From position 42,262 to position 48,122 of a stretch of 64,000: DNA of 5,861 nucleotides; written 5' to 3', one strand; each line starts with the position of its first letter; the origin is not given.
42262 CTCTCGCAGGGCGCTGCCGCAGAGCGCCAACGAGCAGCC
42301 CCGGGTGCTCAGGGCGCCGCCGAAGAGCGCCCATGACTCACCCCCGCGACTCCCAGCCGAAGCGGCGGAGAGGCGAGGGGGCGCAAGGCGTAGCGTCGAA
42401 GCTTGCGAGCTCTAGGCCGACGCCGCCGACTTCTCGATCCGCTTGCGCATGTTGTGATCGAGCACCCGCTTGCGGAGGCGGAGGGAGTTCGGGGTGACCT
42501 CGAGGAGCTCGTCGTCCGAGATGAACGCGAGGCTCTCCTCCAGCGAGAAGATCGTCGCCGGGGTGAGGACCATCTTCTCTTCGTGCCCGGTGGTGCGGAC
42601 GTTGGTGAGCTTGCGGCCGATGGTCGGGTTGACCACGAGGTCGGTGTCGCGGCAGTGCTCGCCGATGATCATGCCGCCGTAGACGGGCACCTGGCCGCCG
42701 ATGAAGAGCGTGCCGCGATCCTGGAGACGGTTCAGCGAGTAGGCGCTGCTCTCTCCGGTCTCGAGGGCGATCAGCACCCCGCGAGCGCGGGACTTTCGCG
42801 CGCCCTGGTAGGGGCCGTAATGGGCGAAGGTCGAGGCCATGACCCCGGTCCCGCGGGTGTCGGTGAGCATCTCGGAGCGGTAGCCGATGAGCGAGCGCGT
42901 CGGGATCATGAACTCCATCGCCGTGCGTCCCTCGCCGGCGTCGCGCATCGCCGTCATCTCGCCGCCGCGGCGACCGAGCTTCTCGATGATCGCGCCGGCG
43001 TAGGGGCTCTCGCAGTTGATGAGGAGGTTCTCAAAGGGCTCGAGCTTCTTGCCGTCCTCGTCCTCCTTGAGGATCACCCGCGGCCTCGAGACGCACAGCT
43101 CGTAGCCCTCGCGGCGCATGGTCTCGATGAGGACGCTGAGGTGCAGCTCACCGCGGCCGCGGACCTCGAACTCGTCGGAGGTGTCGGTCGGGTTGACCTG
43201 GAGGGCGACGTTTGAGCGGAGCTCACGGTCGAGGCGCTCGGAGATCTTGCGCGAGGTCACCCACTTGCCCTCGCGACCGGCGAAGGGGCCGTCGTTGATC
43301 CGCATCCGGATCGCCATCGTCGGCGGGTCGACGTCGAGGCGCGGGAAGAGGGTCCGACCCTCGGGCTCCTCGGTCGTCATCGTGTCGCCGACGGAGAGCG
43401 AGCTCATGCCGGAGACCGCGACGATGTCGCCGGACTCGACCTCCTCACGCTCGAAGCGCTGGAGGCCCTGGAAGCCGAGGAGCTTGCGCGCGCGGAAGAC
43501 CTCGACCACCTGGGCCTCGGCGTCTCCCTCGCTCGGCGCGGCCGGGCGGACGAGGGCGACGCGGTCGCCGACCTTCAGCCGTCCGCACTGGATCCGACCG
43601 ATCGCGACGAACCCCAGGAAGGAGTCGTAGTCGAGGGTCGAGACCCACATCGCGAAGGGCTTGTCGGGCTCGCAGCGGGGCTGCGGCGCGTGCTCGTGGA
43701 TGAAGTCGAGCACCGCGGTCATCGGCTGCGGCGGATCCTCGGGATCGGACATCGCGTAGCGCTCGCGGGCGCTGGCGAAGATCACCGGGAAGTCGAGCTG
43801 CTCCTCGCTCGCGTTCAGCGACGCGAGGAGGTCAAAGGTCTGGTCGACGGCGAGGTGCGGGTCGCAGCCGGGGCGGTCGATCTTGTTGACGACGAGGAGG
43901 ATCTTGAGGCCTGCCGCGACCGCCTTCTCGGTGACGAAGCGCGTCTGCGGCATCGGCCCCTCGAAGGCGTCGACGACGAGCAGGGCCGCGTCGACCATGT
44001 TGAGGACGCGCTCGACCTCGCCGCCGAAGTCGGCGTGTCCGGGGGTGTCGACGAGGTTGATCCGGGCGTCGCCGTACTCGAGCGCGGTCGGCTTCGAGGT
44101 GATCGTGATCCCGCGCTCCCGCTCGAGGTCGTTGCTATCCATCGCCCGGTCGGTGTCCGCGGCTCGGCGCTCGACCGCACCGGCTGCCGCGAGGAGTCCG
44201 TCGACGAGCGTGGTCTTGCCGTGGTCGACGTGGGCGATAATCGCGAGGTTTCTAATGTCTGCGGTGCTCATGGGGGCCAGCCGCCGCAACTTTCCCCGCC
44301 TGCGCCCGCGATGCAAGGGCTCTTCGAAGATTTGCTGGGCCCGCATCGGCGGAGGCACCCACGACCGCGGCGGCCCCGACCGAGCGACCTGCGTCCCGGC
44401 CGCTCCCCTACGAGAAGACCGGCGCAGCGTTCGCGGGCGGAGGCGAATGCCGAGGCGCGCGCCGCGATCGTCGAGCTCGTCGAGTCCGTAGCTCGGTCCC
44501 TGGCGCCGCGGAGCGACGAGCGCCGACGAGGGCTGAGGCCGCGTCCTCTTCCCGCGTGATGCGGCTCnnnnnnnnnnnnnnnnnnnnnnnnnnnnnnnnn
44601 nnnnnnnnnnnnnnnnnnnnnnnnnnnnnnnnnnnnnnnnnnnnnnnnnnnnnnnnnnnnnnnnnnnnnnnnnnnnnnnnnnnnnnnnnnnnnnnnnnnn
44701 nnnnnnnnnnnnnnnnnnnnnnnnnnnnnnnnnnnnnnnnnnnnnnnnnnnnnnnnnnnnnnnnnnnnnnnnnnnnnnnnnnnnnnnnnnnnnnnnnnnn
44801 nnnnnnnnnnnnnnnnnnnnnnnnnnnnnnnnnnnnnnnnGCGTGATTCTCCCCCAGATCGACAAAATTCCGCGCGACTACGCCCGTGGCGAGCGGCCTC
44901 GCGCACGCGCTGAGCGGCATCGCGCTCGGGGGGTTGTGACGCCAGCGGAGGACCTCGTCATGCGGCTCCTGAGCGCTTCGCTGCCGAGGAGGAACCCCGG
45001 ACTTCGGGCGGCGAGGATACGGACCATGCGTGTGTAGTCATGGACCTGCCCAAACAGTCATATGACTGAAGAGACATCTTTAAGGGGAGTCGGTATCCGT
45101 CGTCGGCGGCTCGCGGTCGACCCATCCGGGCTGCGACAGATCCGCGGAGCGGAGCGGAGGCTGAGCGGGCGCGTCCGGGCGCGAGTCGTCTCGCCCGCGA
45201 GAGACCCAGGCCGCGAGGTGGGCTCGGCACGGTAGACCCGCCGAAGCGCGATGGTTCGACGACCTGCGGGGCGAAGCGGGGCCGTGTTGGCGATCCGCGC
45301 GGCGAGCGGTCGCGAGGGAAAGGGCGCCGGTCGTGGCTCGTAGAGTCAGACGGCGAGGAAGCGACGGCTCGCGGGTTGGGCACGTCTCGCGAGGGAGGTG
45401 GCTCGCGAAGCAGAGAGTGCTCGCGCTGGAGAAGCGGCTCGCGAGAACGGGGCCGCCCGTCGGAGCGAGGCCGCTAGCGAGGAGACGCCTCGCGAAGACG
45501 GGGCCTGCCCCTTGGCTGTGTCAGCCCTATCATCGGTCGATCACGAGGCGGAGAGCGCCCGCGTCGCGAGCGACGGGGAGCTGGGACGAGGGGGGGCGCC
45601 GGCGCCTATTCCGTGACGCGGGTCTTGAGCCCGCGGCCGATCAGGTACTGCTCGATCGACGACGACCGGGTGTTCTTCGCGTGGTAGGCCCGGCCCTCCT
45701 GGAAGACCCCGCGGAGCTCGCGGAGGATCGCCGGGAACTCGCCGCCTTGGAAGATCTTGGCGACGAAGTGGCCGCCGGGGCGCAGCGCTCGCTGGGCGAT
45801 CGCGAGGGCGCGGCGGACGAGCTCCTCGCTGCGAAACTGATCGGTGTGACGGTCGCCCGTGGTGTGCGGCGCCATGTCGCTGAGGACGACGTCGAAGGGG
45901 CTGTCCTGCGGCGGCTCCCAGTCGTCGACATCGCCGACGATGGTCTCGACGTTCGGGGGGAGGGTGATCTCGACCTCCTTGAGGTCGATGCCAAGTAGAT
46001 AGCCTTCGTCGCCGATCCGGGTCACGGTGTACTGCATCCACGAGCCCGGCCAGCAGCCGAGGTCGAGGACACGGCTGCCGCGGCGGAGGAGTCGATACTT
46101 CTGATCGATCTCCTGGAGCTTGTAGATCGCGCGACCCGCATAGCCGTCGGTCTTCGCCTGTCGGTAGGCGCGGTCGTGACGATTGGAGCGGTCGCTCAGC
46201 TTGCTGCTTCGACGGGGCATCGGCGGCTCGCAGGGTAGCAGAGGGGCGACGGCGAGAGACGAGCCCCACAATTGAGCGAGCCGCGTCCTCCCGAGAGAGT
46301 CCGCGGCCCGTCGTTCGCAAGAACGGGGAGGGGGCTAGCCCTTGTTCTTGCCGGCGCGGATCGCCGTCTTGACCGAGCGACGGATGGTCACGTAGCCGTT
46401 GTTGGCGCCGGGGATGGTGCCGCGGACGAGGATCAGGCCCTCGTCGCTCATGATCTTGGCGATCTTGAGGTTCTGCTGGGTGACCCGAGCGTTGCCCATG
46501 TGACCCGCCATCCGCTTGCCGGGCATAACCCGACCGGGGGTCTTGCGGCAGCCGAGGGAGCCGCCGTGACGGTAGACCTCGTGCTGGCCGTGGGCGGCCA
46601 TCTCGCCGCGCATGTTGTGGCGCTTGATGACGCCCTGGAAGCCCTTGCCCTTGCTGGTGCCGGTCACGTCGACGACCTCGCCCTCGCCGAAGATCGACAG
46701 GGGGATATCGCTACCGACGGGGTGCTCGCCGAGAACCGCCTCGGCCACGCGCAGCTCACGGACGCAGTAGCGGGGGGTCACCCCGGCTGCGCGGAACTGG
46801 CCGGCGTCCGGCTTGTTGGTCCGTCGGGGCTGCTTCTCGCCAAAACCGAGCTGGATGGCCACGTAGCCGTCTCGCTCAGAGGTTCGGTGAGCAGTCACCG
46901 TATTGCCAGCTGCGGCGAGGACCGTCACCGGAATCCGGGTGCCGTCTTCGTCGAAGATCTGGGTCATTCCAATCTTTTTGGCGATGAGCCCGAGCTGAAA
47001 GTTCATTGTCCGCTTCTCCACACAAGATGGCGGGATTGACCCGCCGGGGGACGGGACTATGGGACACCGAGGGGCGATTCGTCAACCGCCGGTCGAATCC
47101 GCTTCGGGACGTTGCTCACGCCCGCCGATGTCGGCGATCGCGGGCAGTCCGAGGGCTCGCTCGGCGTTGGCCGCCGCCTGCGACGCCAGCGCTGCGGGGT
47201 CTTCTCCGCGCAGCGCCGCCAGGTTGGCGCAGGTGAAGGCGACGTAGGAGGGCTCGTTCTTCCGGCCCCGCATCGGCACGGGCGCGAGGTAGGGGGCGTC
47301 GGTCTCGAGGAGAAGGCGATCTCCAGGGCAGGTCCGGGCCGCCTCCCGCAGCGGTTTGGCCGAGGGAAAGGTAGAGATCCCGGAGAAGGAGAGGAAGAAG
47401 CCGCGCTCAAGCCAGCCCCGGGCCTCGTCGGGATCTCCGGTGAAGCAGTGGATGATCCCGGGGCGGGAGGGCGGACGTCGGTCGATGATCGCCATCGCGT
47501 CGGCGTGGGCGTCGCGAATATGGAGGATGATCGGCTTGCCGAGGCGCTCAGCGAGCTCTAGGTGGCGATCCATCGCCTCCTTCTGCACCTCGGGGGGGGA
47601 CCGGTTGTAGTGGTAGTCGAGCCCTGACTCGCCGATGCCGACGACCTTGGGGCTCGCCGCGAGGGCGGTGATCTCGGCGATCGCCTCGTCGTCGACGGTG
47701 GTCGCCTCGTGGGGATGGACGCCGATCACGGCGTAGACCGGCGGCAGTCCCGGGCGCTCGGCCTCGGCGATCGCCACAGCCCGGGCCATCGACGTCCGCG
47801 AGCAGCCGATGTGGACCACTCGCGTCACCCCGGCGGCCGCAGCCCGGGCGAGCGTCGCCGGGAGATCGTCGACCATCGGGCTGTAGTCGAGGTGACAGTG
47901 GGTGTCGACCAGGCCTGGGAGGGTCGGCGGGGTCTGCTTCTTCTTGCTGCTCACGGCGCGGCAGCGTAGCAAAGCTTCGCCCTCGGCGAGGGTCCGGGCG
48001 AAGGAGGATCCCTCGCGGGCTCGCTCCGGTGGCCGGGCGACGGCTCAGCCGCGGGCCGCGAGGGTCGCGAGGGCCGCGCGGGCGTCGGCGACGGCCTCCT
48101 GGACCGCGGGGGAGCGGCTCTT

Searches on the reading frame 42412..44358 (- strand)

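Call 66: search_protein_families(library=pfam, proteins=[window:42412-44358:-], max_evalue=0.001)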
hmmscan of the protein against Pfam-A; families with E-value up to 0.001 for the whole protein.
window:42412-44358:- (648 aa): 7 families
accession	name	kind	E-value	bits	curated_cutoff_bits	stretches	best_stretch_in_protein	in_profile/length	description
PF00009.33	GTP_EFTU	-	1.6e-52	178.3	26.5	1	34-225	2-187/188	Elongation factor Tu GTP binding domain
PF21018.2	BipA_C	-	4.2e-40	136.4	23.8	1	526-634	1-109/110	TypA/BipA C-terminal domain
PF00679.30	EFG_C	-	2.4e-20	72.8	27.9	1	438-523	2-87/89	Elongation factor G C-terminus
PF03144.31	GTP_EFTU_D2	-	3.1e-10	40.8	30.3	1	249-328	1-73/73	Elongation factor Tu domain 2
PF22042.2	EF-G_D2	-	1.6e-07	31.8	27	1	234-329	1-83/84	Elongation factor G domain 2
PF01926.29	MMR_HSR1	-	1.9e-05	25.2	21.9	1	45-159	9-113/113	50S ribosome-binding GTPase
PF14492.12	EFG_III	-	0.00011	22.7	27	1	370-417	19-66/75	Elongation Factor G, domain III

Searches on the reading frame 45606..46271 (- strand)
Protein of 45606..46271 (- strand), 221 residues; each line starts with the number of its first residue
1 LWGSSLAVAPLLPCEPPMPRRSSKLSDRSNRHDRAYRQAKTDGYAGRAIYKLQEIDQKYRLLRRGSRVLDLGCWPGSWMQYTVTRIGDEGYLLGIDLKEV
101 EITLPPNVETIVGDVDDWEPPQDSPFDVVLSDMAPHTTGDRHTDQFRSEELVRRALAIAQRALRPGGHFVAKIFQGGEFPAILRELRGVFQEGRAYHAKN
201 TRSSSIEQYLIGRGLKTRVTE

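Call 66: search_protein_families(library=pfam, proteins=[window:45606-46271:-], max_evalue=0.001)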
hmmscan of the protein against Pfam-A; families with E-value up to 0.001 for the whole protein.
window:45606-46271:- (221 aa): 6 families
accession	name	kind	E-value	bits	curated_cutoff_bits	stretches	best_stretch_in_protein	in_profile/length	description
PF01728.25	FtsJ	-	2e-42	145.6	24.1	1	44-214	1-180/181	FtsJ-like methyltransferase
PF13649.12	Methyltransf_25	-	1.8e-07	32.2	27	1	68-167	1-97/97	Methyltransferase domain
PF13847.12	Methyltransf_31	-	3e-07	30.6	27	1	63-185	2-124/145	Methyltransferase domain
PF08241.18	Methyltransf_11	-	6e-06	27.2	21.2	1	69-170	1-94/95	Methyltransferase domain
PF13489.12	Methyltransf_23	-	7.3e-06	26.2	27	1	60-174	17-119/164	Methyltransferase domain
PF07021.18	MetW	-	0.00015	21.9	21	1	60-131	9-81/193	Methionine biosynthesis protein MetW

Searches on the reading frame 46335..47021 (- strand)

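Call 66: search_protein_families(library=pfam, proteins=[window:46335-47021:-], max_evalue=0.001)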
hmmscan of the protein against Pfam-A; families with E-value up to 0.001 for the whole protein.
window:46335-47021:- (228 aa): 1 family
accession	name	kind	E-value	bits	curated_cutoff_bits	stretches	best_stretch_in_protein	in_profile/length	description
PF00297.29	Ribosomal_L3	-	2.4e-17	63.4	22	1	109-192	210-290/369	Ribosomal protein L3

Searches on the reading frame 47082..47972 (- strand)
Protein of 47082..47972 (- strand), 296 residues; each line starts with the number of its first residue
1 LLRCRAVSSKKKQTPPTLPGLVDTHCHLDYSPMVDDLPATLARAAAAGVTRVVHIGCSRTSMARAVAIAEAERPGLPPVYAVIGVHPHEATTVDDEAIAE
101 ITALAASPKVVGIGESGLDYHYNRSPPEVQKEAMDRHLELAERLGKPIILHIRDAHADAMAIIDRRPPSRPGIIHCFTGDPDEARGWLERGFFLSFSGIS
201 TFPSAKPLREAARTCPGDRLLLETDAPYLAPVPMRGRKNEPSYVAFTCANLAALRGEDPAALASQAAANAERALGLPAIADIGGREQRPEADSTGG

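Call 66: search_protein_families(library=pfam, proteins=[window:47082-47972:-], max_evalue=0.001)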
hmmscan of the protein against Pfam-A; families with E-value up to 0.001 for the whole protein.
window:47082-47972:- (296 aa): 3 families
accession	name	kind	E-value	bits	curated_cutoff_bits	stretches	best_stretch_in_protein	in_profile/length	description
PF01026.27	TatD_DNase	-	1.1e-78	264.6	27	1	22-274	1-252/253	TatD related DNase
PF01979.26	Amidohydro_1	-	1.3e-07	31.6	25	1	18-211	3-212/345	Amidohydrolase family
PF04909.20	Amidohydro_2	-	2.4e-05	24.7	26.4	1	23-231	2-252/289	Amidohydrolase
